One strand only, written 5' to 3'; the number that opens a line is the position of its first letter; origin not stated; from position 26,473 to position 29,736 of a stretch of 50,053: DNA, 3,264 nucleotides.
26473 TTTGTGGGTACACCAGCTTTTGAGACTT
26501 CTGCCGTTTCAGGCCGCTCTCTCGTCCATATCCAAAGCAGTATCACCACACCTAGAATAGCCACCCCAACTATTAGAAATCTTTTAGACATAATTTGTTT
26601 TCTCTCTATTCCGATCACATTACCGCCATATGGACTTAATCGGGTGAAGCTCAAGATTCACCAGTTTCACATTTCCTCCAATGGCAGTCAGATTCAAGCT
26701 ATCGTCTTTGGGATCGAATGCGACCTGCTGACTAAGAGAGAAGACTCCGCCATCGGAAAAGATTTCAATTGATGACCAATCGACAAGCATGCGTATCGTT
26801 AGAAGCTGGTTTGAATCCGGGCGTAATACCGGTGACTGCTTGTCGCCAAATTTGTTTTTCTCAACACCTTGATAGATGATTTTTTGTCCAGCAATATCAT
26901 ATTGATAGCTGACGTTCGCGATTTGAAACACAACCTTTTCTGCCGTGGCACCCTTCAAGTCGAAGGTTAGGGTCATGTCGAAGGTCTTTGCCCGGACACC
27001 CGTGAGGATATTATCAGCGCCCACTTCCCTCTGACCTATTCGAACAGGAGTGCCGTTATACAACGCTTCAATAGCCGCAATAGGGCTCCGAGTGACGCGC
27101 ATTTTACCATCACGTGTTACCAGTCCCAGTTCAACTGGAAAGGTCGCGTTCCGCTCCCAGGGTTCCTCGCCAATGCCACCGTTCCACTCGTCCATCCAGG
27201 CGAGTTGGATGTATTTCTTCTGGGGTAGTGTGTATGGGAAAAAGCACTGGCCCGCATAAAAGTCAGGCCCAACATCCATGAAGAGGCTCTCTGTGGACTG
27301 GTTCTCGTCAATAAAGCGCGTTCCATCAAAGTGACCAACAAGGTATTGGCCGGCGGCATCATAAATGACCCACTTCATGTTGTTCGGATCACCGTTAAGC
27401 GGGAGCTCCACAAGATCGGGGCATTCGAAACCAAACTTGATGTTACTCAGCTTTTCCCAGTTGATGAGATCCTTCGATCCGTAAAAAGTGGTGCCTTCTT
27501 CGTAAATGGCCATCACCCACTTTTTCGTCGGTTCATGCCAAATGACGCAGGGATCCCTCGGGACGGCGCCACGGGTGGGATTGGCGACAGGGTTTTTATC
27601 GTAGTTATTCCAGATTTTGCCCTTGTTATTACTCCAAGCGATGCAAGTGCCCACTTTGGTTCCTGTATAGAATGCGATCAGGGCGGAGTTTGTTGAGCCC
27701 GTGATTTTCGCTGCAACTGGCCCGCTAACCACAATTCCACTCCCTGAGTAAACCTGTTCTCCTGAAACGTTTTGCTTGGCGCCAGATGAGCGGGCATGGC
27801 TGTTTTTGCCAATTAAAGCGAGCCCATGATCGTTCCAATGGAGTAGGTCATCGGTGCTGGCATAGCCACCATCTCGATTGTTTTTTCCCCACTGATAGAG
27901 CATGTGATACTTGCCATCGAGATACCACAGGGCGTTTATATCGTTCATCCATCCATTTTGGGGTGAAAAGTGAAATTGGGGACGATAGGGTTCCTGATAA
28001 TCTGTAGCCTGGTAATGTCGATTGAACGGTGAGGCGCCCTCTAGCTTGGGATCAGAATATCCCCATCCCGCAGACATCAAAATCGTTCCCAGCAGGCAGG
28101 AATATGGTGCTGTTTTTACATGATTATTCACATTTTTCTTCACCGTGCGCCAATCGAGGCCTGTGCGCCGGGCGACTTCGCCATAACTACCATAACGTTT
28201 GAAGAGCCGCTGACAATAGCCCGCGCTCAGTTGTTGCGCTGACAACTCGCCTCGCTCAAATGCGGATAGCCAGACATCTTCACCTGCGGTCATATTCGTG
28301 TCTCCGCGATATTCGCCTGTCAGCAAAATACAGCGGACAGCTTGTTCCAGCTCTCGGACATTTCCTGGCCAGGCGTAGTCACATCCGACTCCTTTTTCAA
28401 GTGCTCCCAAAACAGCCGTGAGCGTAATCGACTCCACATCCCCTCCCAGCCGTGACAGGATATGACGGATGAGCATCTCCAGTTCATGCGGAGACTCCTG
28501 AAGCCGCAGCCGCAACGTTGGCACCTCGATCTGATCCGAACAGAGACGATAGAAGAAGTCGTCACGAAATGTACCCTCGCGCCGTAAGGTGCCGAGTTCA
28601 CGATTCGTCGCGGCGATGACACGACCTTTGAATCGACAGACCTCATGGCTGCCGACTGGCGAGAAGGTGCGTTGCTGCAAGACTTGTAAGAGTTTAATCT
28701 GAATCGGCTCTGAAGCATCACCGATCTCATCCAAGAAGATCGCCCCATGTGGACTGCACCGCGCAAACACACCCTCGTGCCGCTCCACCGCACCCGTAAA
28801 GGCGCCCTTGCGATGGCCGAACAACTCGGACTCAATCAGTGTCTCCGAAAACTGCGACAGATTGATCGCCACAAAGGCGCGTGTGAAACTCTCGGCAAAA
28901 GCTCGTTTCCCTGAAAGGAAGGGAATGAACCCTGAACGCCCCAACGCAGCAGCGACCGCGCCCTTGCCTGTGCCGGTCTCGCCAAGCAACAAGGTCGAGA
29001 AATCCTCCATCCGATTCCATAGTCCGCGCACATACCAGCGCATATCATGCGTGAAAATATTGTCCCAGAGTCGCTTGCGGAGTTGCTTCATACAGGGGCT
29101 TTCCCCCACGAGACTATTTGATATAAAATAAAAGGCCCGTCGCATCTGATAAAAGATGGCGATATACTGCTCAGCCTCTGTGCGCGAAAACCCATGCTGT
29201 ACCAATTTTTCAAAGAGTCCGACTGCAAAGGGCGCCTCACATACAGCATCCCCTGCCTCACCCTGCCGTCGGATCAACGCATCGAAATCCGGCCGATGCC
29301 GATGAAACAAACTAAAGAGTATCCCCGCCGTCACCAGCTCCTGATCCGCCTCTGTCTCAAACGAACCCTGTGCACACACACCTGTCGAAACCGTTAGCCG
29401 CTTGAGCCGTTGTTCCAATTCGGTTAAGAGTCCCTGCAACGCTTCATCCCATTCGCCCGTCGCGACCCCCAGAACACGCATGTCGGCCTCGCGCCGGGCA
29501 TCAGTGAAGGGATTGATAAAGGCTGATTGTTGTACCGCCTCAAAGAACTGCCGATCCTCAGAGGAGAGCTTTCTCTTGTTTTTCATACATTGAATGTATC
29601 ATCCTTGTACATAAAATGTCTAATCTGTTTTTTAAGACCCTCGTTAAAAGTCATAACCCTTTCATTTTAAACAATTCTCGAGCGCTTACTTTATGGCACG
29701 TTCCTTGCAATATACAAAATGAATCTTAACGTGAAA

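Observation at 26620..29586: Sigma-54 enhancer-binding protein continues, without a stop, through a hydrophobic segment into a complete GH32 domain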

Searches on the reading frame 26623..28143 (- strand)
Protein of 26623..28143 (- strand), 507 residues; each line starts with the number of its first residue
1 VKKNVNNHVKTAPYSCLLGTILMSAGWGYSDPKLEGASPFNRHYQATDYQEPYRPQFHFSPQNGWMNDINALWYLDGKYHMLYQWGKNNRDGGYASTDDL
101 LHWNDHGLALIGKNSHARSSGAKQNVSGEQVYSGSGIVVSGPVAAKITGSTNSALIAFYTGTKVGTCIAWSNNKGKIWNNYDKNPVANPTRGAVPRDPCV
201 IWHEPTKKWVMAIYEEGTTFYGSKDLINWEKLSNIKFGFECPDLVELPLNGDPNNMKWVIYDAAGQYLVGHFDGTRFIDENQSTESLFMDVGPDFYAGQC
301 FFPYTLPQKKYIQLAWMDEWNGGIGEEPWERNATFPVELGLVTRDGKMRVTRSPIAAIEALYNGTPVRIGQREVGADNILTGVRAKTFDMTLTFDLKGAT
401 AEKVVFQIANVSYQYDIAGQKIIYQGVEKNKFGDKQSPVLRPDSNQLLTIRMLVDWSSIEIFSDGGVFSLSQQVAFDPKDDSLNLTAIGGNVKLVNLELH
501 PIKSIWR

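Call 12: find_homologous_proteins(query=window:26623-28143:-, max_evalue=1e-20)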
Query window:26623-28143:- (507 aa): 759 proteins with E <= 1e-20 among 7986 candidates; the best 120 are listed.
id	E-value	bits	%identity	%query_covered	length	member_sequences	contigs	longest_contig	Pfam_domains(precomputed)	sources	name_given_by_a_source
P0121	1.4e-295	999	84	99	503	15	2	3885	PF08244.20,PF22847.3,PF00251.27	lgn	-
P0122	3.1e-293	991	84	99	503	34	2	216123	PF08244.20,PF22847.3,PF00251.27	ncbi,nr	ncbi:MAG: fructosidase [Verrucomicrobiia bacterium Tous-C3TDCM]|nr:MAG: fructosidase [Verrucomicrobi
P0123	2.3e-291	985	84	96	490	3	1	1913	PF08244.20,PF22847.3,PF00251.27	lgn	-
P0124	1.7e-289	979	82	99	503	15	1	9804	PF08244.20,PF22847.3,PF00251.27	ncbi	-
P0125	2.2e-274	929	79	95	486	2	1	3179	PF08244.20,PF22847.3,PF00251.27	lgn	-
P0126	1.4e-272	923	77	99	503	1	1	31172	PF08244.20,PF22847.3,PF00251.27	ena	-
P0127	9.6e-269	911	75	97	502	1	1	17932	PF08244.20,PF22847.3,PF00251.27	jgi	jgi:fructan beta-fructosidase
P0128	2.1e-264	896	74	98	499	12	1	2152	PF08244.20,PF22847.3,PF00251.27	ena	-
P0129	6.9e-259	878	72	98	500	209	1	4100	PF08244.20,PF22847.3,PF00251.27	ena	-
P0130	6.3e-258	875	71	98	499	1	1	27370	PF08244.20,PF22847.3,PF00251.27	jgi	jgi:levanase/fructan beta-fructosidase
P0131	3.3e-253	859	73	97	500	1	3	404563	PF08244.20,PF22847.3,PF00251.27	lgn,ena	-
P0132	1.3e-252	857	74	94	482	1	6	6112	PF08244.20,PF22847.3,PF00251.27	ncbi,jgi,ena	-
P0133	9.5e-215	732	67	93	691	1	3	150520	PF08244.20,PF22847.3,PF00251.27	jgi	jgi:levanase/fructan beta-fructosidase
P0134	1.1e-214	732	66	91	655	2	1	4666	PF08244.20,PF22847.3,PF00251.27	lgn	-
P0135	1.5e-212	725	67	91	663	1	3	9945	PF08244.20,PF22847.3,PF00251.27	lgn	-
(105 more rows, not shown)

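Call 14: find_encoding_contigs(protein=P0122, flank=8000, max_places=4)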
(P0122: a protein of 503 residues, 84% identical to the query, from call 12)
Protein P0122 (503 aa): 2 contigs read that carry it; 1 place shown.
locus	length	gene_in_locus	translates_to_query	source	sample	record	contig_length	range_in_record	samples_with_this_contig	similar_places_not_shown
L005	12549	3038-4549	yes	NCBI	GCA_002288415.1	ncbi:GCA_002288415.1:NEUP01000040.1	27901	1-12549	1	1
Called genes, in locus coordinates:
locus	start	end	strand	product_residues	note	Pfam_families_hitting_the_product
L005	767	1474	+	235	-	PF13365:Trypsin_2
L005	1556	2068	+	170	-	-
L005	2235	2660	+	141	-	PF13470:PIN_3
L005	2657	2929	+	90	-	PF05534:HicB (weak)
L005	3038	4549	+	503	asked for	PF00251:Glyco_hydro_32N, PF22847:Glyco_hydro_43_rel (faint), PF08244:Glyco_hydro_32C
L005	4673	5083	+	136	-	-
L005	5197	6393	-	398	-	PF01522:Polysacc_deac_1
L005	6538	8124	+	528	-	PF00930:DPPIV_N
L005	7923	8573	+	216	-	PF02129:Peptidase_S15 (weak), PF00326:Peptidase_S9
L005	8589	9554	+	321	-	PF13593:SBF_like, PF01758:SBF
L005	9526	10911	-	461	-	PF00891:Methyltransf_2 (weak), PF13489:Methyltransf_23, PF02390:Methyltransf_4, PF13847:Methyltransf_31, PF08241:Methyltransf_11, PF08242:Methyltransf_12, PF13649:Methyltransf_25, PF10119:MethyTransf_Reg, +1 more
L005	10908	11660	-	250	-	PF01564:Spermine_synth, PF13649:Methyltransf_25 (weak)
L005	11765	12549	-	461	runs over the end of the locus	PF01408:GFO_IDH_MocA, PF21252:Glyco_hydro_109_C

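Call 15: find_encoding_contigs(protein=P0126, flank=8000, max_places=3)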
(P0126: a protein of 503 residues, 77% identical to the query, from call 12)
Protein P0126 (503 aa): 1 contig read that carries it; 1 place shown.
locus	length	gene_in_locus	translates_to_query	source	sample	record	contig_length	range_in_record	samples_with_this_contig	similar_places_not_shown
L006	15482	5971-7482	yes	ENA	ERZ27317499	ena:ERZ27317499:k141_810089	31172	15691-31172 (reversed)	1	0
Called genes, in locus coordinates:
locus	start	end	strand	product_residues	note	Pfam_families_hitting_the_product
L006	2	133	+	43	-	?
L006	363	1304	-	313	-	PF02541:Ppx-GppA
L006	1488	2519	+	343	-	PF01018:GTP1_OBG, PF01926:MMR_HSR1, PF02421:FeoB_N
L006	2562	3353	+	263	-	-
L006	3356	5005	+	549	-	PF00501:AMP-binding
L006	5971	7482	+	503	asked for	PF00251:Glyco_hydro_32N, PF22847:Glyco_hydro_43_rel (faint), PF08244:Glyco_hydro_32C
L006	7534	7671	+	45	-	-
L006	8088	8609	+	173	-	PF04542:Sigma70_r2, PF08281:Sigma70_r4_2, PF04545:Sigma70_r4 (weak)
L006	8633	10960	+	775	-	PF12450:vWF_A, PF13768:VWA_3, PF00092:VWA, PF13519:VWA_2, PF12034:YfbK_C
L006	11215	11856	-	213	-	-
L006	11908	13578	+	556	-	PF02463:SMC_N (faint), PF00005:ABC_tran, PF01061:ABC2_membrane, PF12698:ABC2_membrane_3 (weak)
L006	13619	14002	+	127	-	-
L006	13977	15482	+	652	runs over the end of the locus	-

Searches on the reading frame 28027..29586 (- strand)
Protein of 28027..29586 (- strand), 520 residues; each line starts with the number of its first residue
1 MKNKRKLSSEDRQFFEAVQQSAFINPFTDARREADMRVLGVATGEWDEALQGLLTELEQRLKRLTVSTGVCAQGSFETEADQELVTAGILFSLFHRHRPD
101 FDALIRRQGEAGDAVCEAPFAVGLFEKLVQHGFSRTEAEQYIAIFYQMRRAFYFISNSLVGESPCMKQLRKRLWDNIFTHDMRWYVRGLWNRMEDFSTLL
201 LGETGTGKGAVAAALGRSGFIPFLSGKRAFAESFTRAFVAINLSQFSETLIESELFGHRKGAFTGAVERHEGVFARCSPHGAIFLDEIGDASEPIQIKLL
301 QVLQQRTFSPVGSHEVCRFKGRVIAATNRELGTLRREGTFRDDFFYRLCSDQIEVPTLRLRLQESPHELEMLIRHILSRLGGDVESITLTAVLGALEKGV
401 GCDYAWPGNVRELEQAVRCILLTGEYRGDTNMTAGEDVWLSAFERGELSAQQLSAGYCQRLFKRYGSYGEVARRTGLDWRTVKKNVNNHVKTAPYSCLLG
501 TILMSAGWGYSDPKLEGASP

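Call 65: predict_structure(alignment_id=A4)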
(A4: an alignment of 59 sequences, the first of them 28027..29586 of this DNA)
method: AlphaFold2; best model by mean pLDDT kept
length: 520 residues; sequences in the alignment: 59
mean_pLDDT: 90.5   pTM: 0.84
mean pLDDT of the five models: 90.5, 89.8, 88.8, 88.2, 88.0
residues with pLDDT >= 90: 415; 70-90: 58; 50-70: 21; < 50: 26
segments of 3 or more residues with pLDDT < 50: 496-520
pLDDT, mean of each block of 10 residues (from residue 1): 86 96 96 90 81 94 77 83 95 97 98 98 97 96 98 97 98 98 96 96 97 98 98 97 95 97 89 97 98 98 97 97 97 97 96 97 97 95 83 96 92 97 92 63 85 92 93 97 91 50 40 35
secondary structure, 60 per line:
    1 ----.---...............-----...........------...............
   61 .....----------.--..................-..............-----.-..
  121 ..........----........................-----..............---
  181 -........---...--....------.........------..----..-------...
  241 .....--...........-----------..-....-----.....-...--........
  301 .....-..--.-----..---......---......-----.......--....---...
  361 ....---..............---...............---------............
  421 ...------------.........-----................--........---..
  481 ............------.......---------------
elements in order: H9-23 H29-39 H46-65 H79-96 H98-111 H119-130 H135-158 H164-177 H182-189 E198-201 H208-216 E238-242 H248-256 H273-276 E282-286 H293-305 E322-327 H331-336 H342-348 E351-354 H358-364 H368-381 H385-399 H409-423 H436-444 H450-465 H468-475 H479-492 H499-505
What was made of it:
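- Checked: First, the C-terminal DNA-binding element is a real three-helix HTH (AlphaFold helices 450-465, 468-475, 479-492, pLDDT >90; call 65).
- (7) The AlphaFold recognition helix 479-492 abuts the signal peptide, and pLDDT is below 50 from residue 496 (call 65). There is no linker between the HTH and the hydrophobic core (call 65).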

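Call 67: fold_search(model_id=the predicted structure, library=pdb)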
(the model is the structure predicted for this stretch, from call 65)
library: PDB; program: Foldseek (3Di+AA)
matches with E <= 10: 962; with E <= 0.001: 452
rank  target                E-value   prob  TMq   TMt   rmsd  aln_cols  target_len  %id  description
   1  5exp                  7.4e-17  1.00  0.39  0.79   3.2       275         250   34  AAA+ domain of FleQ from Pseudomonas aeruginosa (released 2016-01-13)
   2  6jdl                  9.8e-17  1.00  0.40  0.80   3.6       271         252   35  Central domain of FleQ H287A mutant in complex with ATPgS and Mg (released 2019-11-27)
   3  6jdi                  1.1e-16  1.00  0.40  0.80   3.5       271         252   36  Central domain of FleQ H287N mutant in complex with ATPgS and Mg (released 2019-11-27)
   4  8p53_C                1.4e-16  1.00  0.41  0.56   6.0       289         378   35  Cryo-EM structure of the c-di-GMP-free FleQ-FleN master regulator complex of P. aeruginosa (released 2023-12-13)
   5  8p53_D                2.0e-16  1.00  0.41  0.55   6.2       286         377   36  Cryo-EM structure of the c-di-GMP-free FleQ-FleN master regulator complex of P. aeruginosa (released 2023-12-13)
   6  6j7e                  4.9e-16  1.00  0.40  0.80   3.6       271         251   35  Crystal Structure of Central domain of FleQ in complex with ATPgS and Mg (released 2019-11-27)
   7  8p53_E                5.2e-16  1.00  0.40  0.53   8.1       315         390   32  Cryo-EM structure of the c-di-GMP-free FleQ-FleN master regulator complex of P. aeruginosa (released 2023-12-13)
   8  5exs                  5.4e-16  1.00  0.39  0.79   3.2       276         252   34  AAA+ ATPase FleQ from Pseudomonas aeruginosa bound to ATP-gamma-S (released 2016-01-13)
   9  7ejw_D                1.0e-15  1.00  0.40  0.79   3.4       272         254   36  Crystal structure of FleN in complex with FleQ AAA+ doamain (released 2021-12-22)
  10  1ny5_A                2.4e-15  1.00  0.40  0.54   9.2       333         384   28  Crystal structure of sigm54 activator (AAA+ ATPase) in the inactive state (released 2003-11-11)
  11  9qq6_C                2.8e-15  1.00  0.39  0.76   4.2       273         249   36  Structure of the Azotobacter vinelandii NifL-NifA complex (released 2025-06-18)
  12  1ojl_D                4.2e-15  1.00  0.39  0.66  14.4       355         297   30  Crystal structure of a sigma54-activator suggests the mechanism for the conformational switch necessary for sigma54 bi (released 2005-05-19)
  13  1ojl_E                4.8e-15  1.00  0.39  0.68  14.1       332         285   32  Crystal structure of a sigma54-activator suggests the mechanism for the conformational switch necessary for sigma54 bi (released 2005-05-19)
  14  3dzd_A                5.8e-15  1.00  0.38  0.52   4.9       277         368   31  Crystal structure of sigma54 activator NTRC4 in the inactive state (released 2008-11-25)
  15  5m7o_B                7.3e-15  1.00  0.37  0.44  13.6       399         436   22  Crystal structure of NtrX from Brucella abortus processed with the CrystalDirect automated mounting and cryo-cooling t (released 2017-01-25)
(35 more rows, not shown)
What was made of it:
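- On Sigma-54 enhancer-binding protein (bEBP): Foldseek hit to FleQ at 7e-17 (call 67).
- Closest known: NtrC-family bacterial enhancer-binding proteins. Same: The fold matches FleQ, NtrC1, ZraR, NifA and PspF at target-normalised TM of about 0.8 (call 67).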

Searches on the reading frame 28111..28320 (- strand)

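Call 33: search_protein_families(library=pfam, proteins=[window:28111-28320:-], max_evalue=10)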
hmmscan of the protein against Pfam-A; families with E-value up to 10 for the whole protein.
seq(70 aa): 2 families
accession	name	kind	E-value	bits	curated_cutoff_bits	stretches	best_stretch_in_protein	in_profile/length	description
PF13542.12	HTH_Tnp_ISL3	-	0.03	14.2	27.4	1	48-61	31-44/51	Helix-turn-helix domain of transposase family ISL3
PF13412.12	HTH_24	-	0.17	11.9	21.9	1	45-65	19-39/48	Winged helix-turn-helix DNA-binding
